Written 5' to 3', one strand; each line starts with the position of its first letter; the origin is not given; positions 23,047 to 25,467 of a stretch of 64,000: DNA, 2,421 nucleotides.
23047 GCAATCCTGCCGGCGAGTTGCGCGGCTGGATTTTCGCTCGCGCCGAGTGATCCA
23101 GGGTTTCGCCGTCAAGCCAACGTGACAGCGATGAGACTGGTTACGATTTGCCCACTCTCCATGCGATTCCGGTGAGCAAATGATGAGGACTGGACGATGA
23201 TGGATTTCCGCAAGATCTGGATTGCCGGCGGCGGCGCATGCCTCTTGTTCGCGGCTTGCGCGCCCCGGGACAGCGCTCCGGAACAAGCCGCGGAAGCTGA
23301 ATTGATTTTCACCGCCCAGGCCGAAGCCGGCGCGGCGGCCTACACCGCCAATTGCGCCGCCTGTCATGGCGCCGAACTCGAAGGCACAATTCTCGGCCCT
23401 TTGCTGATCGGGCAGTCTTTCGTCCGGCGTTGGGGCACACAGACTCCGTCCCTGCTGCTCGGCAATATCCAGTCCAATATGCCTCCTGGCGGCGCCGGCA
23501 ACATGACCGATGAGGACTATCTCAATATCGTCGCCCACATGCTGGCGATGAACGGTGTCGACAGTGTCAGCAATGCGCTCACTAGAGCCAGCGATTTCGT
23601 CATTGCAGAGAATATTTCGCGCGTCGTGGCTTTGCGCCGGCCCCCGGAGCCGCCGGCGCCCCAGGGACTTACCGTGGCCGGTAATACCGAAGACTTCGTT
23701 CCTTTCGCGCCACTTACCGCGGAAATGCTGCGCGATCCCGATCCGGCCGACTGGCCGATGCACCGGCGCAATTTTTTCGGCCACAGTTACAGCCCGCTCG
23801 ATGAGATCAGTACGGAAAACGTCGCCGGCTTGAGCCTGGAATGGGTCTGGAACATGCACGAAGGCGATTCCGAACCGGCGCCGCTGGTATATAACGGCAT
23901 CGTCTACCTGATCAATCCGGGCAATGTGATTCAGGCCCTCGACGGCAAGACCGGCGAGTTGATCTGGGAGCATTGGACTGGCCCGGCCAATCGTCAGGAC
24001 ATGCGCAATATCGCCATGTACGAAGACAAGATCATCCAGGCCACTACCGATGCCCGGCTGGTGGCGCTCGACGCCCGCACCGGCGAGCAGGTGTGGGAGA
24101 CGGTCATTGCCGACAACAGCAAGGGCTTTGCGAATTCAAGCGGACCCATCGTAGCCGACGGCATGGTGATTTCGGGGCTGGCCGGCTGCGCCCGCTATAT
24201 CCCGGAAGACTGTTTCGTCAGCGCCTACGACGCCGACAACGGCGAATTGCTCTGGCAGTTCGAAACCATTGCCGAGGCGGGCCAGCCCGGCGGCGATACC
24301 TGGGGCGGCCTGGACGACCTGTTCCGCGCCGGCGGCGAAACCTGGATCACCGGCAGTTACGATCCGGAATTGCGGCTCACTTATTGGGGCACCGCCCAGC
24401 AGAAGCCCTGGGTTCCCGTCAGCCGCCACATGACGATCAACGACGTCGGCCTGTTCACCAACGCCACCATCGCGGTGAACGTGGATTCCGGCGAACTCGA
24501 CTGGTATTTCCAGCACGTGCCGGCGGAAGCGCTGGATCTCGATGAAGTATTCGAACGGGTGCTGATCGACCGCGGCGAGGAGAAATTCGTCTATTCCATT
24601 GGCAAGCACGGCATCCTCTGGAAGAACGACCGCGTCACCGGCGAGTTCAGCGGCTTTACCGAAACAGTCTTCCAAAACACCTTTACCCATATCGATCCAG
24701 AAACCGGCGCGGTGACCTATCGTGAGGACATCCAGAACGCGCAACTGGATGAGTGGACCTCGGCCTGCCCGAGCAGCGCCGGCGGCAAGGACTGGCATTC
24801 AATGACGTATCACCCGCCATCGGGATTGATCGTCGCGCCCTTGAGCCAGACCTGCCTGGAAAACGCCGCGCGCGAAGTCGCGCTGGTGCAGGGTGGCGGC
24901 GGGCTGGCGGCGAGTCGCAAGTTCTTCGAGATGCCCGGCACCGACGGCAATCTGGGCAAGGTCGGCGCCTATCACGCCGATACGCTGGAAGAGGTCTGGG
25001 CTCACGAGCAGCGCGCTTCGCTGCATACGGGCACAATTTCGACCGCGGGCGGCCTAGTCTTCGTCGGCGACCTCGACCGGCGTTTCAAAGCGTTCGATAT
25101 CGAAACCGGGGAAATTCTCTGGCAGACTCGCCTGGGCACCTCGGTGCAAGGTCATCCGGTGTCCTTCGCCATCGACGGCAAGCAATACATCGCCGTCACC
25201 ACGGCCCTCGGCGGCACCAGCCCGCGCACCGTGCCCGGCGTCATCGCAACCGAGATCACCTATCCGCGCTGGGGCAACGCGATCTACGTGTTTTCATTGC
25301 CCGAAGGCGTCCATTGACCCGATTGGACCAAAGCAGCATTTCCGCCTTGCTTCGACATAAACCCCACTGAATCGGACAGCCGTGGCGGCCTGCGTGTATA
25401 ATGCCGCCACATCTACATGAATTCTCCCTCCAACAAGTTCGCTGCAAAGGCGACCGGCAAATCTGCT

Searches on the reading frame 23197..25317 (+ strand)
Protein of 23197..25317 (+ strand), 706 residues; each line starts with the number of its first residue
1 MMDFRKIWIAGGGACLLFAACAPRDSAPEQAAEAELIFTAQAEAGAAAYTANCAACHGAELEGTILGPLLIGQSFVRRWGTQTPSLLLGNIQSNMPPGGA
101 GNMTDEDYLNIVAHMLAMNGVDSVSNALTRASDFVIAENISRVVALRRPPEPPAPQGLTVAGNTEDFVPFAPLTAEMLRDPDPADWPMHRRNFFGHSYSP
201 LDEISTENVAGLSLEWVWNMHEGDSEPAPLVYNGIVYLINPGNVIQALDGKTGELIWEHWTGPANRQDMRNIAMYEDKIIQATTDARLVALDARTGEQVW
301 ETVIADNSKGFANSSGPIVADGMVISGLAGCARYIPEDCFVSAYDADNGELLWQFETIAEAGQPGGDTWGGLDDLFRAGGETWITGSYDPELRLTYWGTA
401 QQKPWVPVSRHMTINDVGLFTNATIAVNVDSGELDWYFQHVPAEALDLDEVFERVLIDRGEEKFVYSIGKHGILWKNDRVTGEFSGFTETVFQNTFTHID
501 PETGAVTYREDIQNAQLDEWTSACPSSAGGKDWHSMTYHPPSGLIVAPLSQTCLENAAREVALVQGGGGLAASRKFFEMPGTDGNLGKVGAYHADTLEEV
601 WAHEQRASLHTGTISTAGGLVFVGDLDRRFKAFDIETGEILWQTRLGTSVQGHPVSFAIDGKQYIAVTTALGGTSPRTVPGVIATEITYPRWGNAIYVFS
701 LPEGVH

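Call 82: search_protein_families(library=pfam, proteins=[window:23197-25317:+], max_evalue=0.00001)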
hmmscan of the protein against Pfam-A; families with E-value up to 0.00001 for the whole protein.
window:23197-25317:+ (706 aa): 6 families
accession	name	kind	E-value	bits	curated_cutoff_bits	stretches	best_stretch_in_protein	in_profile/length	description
PF01011.28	PQQ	-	3.8e-56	191.4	26.7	2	186-483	1-333/595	Glucose/ethanol/alcohol dehydrogenase, beta-propeller domain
PF13360.13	PQQ_2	-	7.4e-25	88.4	27.6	2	222-359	62-198/233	Outer membrane protein assembly factor BamB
PF13570.13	Beta-prop_ACSF4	-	6.2e-11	42.7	133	0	592-657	34-100/329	Beta-alanine-activating enzyme, beta-propeller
PF13442.11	Cytochrome_CBB3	-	9.8e-10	39.1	27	1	40-115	1-68/68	Cytochrome C oxidase, cbb3-type, subunit III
PF25293.1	Beta-prop_EMC1_N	-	9.6e-07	29.1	34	0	242-310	40-109/219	EMC1 N-terminal beta-propeller domain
PF00034.26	Cytochrom_C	-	3.6e-06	28.7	21.3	0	42-117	1-88/90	Cytochrome c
